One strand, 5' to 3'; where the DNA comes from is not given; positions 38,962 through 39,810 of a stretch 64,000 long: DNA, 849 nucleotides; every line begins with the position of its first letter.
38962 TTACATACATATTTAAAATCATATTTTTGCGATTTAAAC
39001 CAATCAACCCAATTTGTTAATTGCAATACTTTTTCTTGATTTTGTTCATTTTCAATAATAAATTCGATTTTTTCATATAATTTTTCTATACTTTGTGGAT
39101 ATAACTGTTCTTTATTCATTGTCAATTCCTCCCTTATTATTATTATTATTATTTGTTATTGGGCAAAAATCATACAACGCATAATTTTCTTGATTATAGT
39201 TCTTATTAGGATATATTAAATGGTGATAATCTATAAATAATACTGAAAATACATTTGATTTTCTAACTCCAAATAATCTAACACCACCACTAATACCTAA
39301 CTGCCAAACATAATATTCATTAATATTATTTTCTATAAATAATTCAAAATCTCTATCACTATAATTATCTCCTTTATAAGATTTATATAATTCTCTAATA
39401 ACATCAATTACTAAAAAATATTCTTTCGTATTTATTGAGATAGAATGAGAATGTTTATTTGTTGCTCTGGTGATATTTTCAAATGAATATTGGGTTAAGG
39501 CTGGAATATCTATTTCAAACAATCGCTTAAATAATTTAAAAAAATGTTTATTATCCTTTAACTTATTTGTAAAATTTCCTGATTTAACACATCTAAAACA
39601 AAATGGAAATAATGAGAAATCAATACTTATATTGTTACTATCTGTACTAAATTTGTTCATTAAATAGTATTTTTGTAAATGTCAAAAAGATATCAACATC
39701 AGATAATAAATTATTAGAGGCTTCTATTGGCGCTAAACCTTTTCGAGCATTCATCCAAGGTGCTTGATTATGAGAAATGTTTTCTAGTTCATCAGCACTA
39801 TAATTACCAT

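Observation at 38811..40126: Panacea (DUF4065/SocA-like) antitoxin gene coupled to two unrecognisable genes: candidate new PanA-associated toxin, possibly tripartite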

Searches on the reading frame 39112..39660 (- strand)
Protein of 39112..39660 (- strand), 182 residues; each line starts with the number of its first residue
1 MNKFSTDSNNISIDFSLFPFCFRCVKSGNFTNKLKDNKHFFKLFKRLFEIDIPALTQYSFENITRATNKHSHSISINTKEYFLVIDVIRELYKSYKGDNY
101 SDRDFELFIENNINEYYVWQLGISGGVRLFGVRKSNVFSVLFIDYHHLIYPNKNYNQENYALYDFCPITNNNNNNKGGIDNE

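Call 3: search_protein_families(library=pfam, proteins=[window:39112-39660:-], max_evalue=1)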
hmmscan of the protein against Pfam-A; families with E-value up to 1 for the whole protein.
window:39112-39660:- (182 aa): 1 family
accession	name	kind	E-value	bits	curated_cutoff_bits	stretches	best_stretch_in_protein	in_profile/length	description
PF22713.1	SNaCT6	-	0.42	11.3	27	1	40-94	36-90/119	Short NACHT-associated C-Terminal domain, family 6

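Call 4: search_protein_families(library=padloc, proteins=[window:39112-39660:-], max_evalue=1)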
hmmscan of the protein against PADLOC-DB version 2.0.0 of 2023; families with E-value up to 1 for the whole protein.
window:39112-39660:- (182 aa): 1 family
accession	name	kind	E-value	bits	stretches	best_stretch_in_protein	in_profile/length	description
PDLC00443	JetA1|JetA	-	0.015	12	1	24-111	358-445/466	DUF5716 domain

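Call 5: search_protein_families(library=ncbifam, proteins=[window:39112-39660:-], max_evalue=1)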
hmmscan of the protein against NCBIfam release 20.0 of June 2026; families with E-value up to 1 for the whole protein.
window:39112-39660:- (182 aa): 2 families
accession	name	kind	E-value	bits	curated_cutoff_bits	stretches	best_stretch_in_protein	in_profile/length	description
NF046006.1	MAG6450_fam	subfamily_domain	0.0012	19.4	40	1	56-148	11-100/103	MAG6450 family protein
NF047953.1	PBSXProtXepA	equivalog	0.01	15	400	1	94-164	69-137/279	phage-like element PBSX protein XepA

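Call 6: search_protein_families(library=phrogs, proteins=[window:39112-39660:-], max_evalue=1)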
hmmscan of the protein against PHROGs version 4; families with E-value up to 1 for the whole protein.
window:39112-39660:- (182 aa): 4 families
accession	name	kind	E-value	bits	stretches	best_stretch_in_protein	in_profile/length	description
phrog_24206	-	unknown function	2e-10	42.1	1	9-165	27-167/173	-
phrog_16458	-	unknown function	0.0065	16.6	1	93-165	68-138/297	-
phrog_26249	-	unknown function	0.0089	14.5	1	22-78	76-132/1925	-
phrog_13064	-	unknown function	0.011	17.1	1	77-115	28-67/74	-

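Call 7: find_homologous_proteins(query=window:39112-39660:-, max_evalue=0.01)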
Query window:39112-39660:- (182 aa): 39 proteins with E <= 0.01 among 61 candidates.
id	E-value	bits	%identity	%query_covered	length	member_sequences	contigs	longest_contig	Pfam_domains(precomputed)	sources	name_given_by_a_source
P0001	9.9e-102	356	87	100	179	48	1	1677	-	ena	-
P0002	9.9e-92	324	78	98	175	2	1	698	-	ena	-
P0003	8.0e-87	308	76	100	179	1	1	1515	-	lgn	-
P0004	1.1e-85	304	78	92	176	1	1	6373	-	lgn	-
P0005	2.9e-85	303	73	96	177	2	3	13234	-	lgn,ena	-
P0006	5.0e-83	295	70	100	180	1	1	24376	-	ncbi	-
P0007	7.6e-82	292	71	99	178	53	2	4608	-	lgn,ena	-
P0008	1.1e-81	291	71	100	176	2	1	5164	-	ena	-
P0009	6.3e-78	279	73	91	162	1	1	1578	-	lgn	-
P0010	1.6e-74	268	67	96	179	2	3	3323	-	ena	-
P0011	6.4e-71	256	64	93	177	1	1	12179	-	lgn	-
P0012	8.3e-71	256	66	95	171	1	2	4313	-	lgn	-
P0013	3.9e-70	253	66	93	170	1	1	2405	-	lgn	-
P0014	3.6e-69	250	63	95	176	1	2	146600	-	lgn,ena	-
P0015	5.7e-69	250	61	95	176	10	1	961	-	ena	-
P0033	3.8e-31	126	44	93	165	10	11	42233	-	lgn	-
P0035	1.7e-26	111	40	88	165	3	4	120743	-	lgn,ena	-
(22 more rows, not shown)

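Call 10: find_encoding_contigs(protein=P0014, flank=4000, max_places=3)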
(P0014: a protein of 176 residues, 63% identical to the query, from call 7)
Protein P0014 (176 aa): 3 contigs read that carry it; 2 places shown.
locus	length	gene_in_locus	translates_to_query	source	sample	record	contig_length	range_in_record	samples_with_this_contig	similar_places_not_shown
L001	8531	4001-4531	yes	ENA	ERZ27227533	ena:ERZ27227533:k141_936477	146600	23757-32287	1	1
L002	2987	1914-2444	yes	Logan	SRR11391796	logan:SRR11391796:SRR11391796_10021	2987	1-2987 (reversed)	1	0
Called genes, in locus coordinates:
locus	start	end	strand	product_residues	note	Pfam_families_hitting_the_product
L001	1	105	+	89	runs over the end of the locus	-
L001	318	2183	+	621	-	PF00239:Resolvase, PF07508:Recombinase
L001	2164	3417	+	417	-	PF01076:Mob_Pre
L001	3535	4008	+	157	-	PF13274:SocA_Panacea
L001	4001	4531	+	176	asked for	-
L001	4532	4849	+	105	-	-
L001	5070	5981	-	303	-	-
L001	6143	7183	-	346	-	-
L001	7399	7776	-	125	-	-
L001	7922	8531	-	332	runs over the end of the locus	-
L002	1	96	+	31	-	?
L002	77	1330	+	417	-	PF01076:Mob_Pre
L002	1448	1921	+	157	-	PF13274:SocA_Panacea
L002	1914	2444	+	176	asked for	-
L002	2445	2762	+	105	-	-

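Call 11: find_encoding_contigs(protein=P0035, flank=4000, max_places=3)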
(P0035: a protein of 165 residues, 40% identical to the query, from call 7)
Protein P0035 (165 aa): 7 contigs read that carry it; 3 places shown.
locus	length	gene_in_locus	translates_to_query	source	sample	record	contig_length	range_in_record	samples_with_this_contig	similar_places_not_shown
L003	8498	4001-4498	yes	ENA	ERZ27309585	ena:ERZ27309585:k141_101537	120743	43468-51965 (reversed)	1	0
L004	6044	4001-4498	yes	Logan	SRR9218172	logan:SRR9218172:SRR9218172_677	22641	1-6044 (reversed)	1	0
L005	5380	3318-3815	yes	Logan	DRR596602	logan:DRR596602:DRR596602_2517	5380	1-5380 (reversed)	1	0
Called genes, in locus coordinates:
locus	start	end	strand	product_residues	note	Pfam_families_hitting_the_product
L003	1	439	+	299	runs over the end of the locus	PF00005:ABC_tran, PF13304:AAA_21 (weak), PF13732:DrrA1-3_C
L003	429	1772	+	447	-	PF12698:ABC2_membrane_3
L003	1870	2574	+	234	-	-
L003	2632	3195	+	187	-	-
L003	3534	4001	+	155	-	PF13274:SocA_Panacea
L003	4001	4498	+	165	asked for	-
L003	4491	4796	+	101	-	-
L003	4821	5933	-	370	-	PF14657:Arm-DNA-bind_4 (weak), PF00589:Phage_integrase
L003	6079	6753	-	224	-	PF12844:HTH_19 (faint)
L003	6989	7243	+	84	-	-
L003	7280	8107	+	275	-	PF09524:Phg_2220_C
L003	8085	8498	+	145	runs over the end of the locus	-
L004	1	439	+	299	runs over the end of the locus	PF00005:ABC_tran, PF13304:AAA_21 (weak), PF13732:DrrA1-3_C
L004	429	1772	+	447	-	PF12698:ABC2_membrane_3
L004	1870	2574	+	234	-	-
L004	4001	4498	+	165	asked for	-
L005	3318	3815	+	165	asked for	-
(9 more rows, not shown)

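Call 12: find_encoding_contigs(protein=P0033, flank=4000, max_places=4)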
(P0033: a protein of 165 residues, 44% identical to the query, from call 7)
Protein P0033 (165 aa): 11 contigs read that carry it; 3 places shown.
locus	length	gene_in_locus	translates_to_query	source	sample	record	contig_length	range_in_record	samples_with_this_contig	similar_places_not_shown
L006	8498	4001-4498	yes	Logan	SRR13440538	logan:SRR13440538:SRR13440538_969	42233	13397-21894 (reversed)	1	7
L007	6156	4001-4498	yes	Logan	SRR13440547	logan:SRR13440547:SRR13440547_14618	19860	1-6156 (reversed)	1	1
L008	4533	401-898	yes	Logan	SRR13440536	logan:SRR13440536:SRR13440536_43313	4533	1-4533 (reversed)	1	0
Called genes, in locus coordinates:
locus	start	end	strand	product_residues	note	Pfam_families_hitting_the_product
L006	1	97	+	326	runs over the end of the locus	PF00881:Nitroreductase, PF14512:TM1586_NiRdase (weak), PF00881:Nitroreductase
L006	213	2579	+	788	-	-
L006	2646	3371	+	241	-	PF00106:adh_short, PF08659:KR, PF13561:adh_short_C2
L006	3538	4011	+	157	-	PF13274:SocA_Panacea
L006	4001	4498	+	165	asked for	-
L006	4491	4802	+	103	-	-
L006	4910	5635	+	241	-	-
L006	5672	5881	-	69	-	PF05154:TM2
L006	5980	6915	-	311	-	PF13310:Virulence_RhuM, PF02661:Fic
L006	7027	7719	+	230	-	-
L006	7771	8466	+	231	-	-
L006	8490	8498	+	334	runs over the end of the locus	-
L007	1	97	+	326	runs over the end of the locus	PF00881:Nitroreductase, PF14512:TM1586_NiRdase (weak), PF00881:Nitroreductase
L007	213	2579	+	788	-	-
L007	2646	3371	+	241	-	PF00106:adh_short, PF08659:KR, PF13561:adh_short_C2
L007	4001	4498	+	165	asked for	-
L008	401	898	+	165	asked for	-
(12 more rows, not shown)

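Call 22: find_related_loci(query=A1, collection=genome_contigs, flank=5000)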
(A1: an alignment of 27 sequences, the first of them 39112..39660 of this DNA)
Query A1 (182 aa) in genome_contigs; peptide patterns used: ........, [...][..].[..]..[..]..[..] (x = any residue, [..] = any of these).
211 stretches matched a pattern; 10 encode a relative of the query (tblastn E <= 1e-3); 9 distinct loci.
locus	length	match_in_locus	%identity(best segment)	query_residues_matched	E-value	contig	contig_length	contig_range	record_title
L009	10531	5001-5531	72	1-181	8e-88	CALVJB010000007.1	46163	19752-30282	MAG: uncultured Bacilli bacterium isolate BRZ_PQ__bin74 genome assembly, contig: BRZ_PQ__NODE_1228_length_46163_cov_42.4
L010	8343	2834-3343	71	1-169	4e-84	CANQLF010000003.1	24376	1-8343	MAG: uncultured Bacilli bacterium isolate Lapin-022__bin69 genome assembly, contig: Lapin-022__NODE_1983_length_24376_co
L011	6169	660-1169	65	1-170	2e-72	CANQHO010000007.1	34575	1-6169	MAG: uncultured Bacilli bacterium isolate Lapin-028__bin82 genome assembly, contig: Lapin-028__NODE_1269_length_34575_co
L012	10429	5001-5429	71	1-143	2e-68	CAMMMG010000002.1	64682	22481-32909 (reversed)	MAG: uncultured Tenericutes bacterium isolate ERR4835866_bin.4_MetaWRAP_v1.1_MAG genome assembly, contig: NODE_141_lengt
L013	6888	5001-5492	60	1-168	4e-66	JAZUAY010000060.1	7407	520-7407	MAG: Bacilli bacterium isolate T1900045318_YK20190007.MAGScoT_cleanbin_000030 SGB_6329_k141_1928648, whole genome shotgu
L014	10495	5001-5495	47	7-172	2e-47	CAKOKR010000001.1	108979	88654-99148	MAG: uncultured Bacilli bacterium isolate REFINED_METABAT215_TOP10_CONTIGS_1500_ASSEMBLY_K77_MERGED__Hadza_MoBio_hadza-A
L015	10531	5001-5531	72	1-181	4e-88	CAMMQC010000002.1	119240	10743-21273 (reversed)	MAG: uncultured Tenericutes bacterium isolate ERR4836964_bin.35_MetaWRAP_v1.1_MAG genome assembly, contig: NODE_164_leng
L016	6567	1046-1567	44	1-175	3e-40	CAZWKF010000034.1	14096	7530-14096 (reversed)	MAG TPA_asm: uncultured Muribaculaceae bacterium isolate SRP287540_co2_425 genome assembly, contig: NODE_4791_length_140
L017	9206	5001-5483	34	7-171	5e-27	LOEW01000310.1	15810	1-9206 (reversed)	MAG: Desulfosporosinus sp. BRH_c37 BRHa_1007419, whole genome shotgun sequence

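Call 24: predict_structure(alignment_id=A1)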
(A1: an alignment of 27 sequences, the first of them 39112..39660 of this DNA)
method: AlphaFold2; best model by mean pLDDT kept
length: 182 residues; sequences in the alignment: 27
mean_pLDDT: 87.1   pTM: 0.84
mean pLDDT of the five models: 87.1, 86.2, 85.4, 85.4, 82.0
residues with pLDDT >= 90: 130; 70-90: 29; 50-70: 11; < 50: 12
segments of 3 or more residues with pLDDT < 50: 172-182
pLDDT, mean of each block of 10 residues (from residue 1): 74 94 90 94 96 97 96 93 95 92 95 83 94 95 92 75 84 40 37
secondary structure, 60 per line:
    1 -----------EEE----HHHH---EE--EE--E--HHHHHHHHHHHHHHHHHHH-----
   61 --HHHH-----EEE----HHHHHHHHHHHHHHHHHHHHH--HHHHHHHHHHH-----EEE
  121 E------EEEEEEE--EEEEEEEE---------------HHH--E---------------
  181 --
elements in order: E12-14 H19-22 H37-55 H63-66 E72-74 H79-99 H102-112 E118-121 E128-134 E137-144

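Call 28: fold_search(model_id=the predicted structure, library=pdb)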
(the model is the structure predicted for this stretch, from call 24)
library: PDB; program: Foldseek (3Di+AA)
matches with E <= 10: 199; with E <= 0.001: 0
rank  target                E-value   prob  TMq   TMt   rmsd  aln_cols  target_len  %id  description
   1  4orl                  7.2e-01  0.05  0.09  0.14  12.5        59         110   15  Crystal structure of a DUF4783 family protein (BACOVA_04304) from Bacteroides ovatus ATCC 8483 at 1.40 A resolution (released 2014-03-05)
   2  6j2y_MODEL_1_A        9.2e-01  0.11  0.23  0.22   8.0       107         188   10  Solution structure of translationally controlled tumor protein from photosynthetic microalga Nannochloropsis o (released 2019-03-13)
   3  3b7c                  9.2e-01  0.04  0.09  0.12  12.4        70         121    8  CRYSTAL STRUCTURE OF A NTF-2 LIKE PROTEIN OF UNKNOWN FUNCTION (SO_0125) FROM SHEWANELLA ONEIDENSIS MR-1 AT 1.70 A RESOLU (released 2007-11-13)
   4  4hz9_C                1.1e+00  0.06  0.10  0.14   5.9        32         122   19  Crystal structure of the type VI native effector-immunity complex Tae3-Tai3 from Ralstonia pickettii (released 2013-08-21)
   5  4lsy_A                1.3e+00  0.12  0.25  0.43   7.4       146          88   12  Crystal structure of copper-bound L66S mutant toxin from Helicobacter pylori (released 2014-02-05)
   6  1wmi_A                1.3e+00  0.07  0.14  0.25  11.4        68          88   10  Crystal structure of archaeal RelE-RelB complex from Pyrococcus horikoshii OT3 (released 2005-03-15)
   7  3oei_C                1.4e+00  0.06  0.19  0.32  11.9       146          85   12  Crystal structure of Mycobacterium tuberculosis RelJK (Rv3357-Rv3358-RelBE3) (released 2011-03-16)
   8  4hz9_B                1.5e+00  0.04  0.10  0.14   5.9        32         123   19  Crystal structure of the type VI native effector-immunity complex Tae3-Tai3 from Ralstonia pickettii (released 2013-08-21)
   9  8phj_X                1.6e+00  0.03  0.14  0.07  17.6       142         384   11  cA4-bound Cami1 in complex with 70S ribosome (released 2023-12-13)
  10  6p7l_F                1.6e+00  0.02  0.08  0.11  10.1        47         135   21  1.8 Angstrom structure of Aln2 from Streptomyces sp. CM020 (released 2020-06-17)
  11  3g5o_B                1.7e+00  0.12  0.25  0.47   6.9       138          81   11  The crystal structure of the toxin-antitoxin complex RelBE2 (Rv2865-2866) from Mycobacterium tuberculosis (released 2009-04-14)
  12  4mct_B                1.9e+00  0.03  0.14  0.23  13.6       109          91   14  P. vulgaris HIGBA structure, crystal form 1 (released 2013-12-11)
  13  3fix_B                2.0e+00  0.13  0.25  0.28   5.8        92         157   14  Crystal structure of a putative n-acetyltransferase (ta0374) from thermoplasma acidophilum (released 2009-01-13)
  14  5ixl_B                2.1e+00  0.04  0.16  0.27  11.9       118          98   13  Structure of P. vulgaris HigB toxin Y91A variant (released 2016-07-20)
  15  6p7l_A                2.2e+00  0.01  0.08  0.10  10.3        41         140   22  1.8 Angstrom structure of Aln2 from Streptomyces sp. CM020 (released 2020-06-17)
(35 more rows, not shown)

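Call 31: search_solved_structures(query=A1, max_evalue=10, show_alignments=2)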
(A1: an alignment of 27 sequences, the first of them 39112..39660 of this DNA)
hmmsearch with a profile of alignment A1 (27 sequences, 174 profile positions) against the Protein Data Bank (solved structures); distinct sequences matched with E-value up to 10: 5.
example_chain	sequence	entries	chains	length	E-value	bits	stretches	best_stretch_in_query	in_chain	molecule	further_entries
4xlg_B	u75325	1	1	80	0.084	16.2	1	20-45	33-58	Structure-specific endonuclease subunit SLX4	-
4iwb_A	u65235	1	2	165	1.3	12.3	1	14-100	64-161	FliC, FliS chimera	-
5h78_A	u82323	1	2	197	2.7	11.2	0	42-108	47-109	cAMP-dependent protein kinase type II-alpha regulatory subunit,DHR14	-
5cwh_A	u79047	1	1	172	3.7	10.8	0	37-108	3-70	Designed helical repeat protein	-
6z0c_A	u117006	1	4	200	4.1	10.7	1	39-124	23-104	Maquette-3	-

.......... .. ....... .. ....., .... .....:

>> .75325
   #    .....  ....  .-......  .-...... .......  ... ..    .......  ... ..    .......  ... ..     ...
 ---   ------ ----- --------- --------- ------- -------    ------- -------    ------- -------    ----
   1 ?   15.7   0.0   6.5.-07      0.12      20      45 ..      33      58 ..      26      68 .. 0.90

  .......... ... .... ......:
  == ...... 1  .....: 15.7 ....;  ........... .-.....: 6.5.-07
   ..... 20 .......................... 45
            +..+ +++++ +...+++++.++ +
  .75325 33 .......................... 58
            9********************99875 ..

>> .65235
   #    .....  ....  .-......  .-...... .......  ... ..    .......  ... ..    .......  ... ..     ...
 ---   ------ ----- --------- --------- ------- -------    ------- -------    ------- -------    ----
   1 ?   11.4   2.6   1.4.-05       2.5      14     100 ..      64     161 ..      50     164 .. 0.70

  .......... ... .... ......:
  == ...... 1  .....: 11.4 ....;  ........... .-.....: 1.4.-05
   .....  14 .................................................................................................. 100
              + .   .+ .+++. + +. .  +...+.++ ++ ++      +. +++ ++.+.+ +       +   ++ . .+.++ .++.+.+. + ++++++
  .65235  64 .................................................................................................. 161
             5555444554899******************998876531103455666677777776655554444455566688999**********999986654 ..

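Call 32: search_protein_families(library=pfam, alignment_id=A1, max_evalue=10)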
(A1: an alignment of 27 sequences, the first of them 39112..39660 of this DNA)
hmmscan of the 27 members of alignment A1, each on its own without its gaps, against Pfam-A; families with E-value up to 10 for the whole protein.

A. member 1, window:39112-39660:- (182 aa): 1 family
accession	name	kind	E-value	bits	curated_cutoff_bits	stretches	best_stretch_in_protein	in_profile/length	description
PF22713.1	SNaCT6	-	0.42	11.3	27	1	40-94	36-90/119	Short NACHT-associated C-Terminal domain, family 6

B. families by the number of members that match (of 27 scanned): 24 families
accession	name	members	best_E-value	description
PF13087.12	AAA_12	2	0.0021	AAA domain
PF08655.15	DASH_Ask1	2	0.12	DASH complex subunit Ask1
PF15719.11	DUF4674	2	0.13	Domain of unknown function (DUF4674)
PF16879.10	Sin3a_C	1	3.9e-05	C-terminal domain of Sin3a protein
PF04286.17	DUF445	1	0.01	Protein of unknown function (DUF445)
PF17507.7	DUF5439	1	0.011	Family of unknown function (DUF5439)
PF09330.16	Lact-deh-memb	1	0.012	D-lactate dehydrogenase, membrane binding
PF04688.18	Holin_SPP1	1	0.018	SPP1 phage holin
PF21652.2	YDR124W_N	1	0.02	YDR124W, N-terminal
PF12339.13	DNAJ_related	1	0.036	DNA-J related protein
PF05448.18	AXE1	1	0.059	Acetyl xylan esterase (AXE1)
PF23593.1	HEAT_ATR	1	0.062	Serine/threonine-protein kinase ATR-like, HEAT repeats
PF10368.14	YkyA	1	0.063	Putative cell-wall binding lipoprotein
PF09858.14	DUF2085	1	0.069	Predicted membrane protein (DUF2085)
PF11559.13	ADIP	1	0.1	Afadin- and alpha -actinin-Binding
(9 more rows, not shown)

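Call 33: search_protein_families(library=ncbifam, alignment_id=A1, max_evalue=1)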
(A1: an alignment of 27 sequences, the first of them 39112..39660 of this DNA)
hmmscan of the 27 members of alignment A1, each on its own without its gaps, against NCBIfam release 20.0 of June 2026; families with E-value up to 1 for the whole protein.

A. member 1, window:39112-39660:- (182 aa): 2 families
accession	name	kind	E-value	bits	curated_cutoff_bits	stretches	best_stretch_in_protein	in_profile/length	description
NF046006.1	MAG6450_fam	subfamily_domain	0.0012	19.4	40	1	56-148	11-100/103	MAG6450 family protein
NF047953.1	PBSXProtXepA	equivalog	0.01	15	400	1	94-164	69-137/279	phage-like element PBSX protein XepA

B. families by the number of members that match (of 27 scanned): 10 families
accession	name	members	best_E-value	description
NF046006.1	MAG6450_fam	14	1.9e-07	MAG6450 family protein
NF033950.0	Cas12c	1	0.00057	type V CRISPR-associated protein Cas12c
NF008387.0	PRK11183.1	1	0.0064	D-lactate dehydrogenase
NF047953.1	PBSXProtXepA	1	0.01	phage-like element PBSX protein XepA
NF010635.0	PRK14032.1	1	0.029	citrate synthase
NF007843.0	PRK10556.1-1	1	0.035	DUF2002 family protein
NF046085.1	XrtY_assoc_Gly1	1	0.047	XrtY-associated glycosyltransferase XYAG1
TIGR00534.1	OpcA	1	0.075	glucose-6-phosphate dehydrogenase assembly protein OpcA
NF002239.0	PRK01146.2-3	1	0.086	DNA-directed RNA polymerase subunit L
TIGR00495.1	crvDNA_42K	1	0.11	ErbB3-binding protein EBP1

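Call 35: search_protein_representatives(alignment_id=A1)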
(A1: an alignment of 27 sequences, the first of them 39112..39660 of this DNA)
Query: 27 sequences, 174 profile positions. Proteins with E-value up to 0.001 (for the whole library): 280; up to 1e-10: 207; up to 1e-30: 23. The best 150 are listed.
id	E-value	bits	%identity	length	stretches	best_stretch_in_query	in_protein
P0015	2.8e-74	265.2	-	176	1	1-172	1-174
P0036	5.3e-59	215.5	-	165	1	8-171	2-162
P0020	2.3e-54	200.4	-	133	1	47-173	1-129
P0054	3.6e-50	186.7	-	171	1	5-168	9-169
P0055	5.3e-45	169.9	-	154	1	8-165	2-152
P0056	1.1e-41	159.0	-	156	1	8-167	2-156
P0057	2.6e-41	157.8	-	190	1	5-168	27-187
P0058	1.2e-36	142.6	-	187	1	7-169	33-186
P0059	2.2e-36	141.9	-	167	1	10-167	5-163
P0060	4.4e-35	137.6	-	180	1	8-166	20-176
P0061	5.0e-35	137.4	-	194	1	5-168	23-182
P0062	1.1e-33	133.0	-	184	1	4-167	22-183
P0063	2.7e-33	131.8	-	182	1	8-169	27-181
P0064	5.1e-33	130.9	-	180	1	8-169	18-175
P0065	2.1e-32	128.8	-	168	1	9-169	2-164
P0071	8.4e-31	123.6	-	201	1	8-171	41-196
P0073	1.0e-30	123.4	-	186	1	8-169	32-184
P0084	2.4e-28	115.6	-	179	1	8-169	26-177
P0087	3.9e-28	115.0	-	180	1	5-169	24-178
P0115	9.9e-24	100.6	-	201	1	5-168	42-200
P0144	2.1e-21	93.0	-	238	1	8-159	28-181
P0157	7.0e-21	91.3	-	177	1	7-168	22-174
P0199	1.2e-17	80.8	-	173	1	6-162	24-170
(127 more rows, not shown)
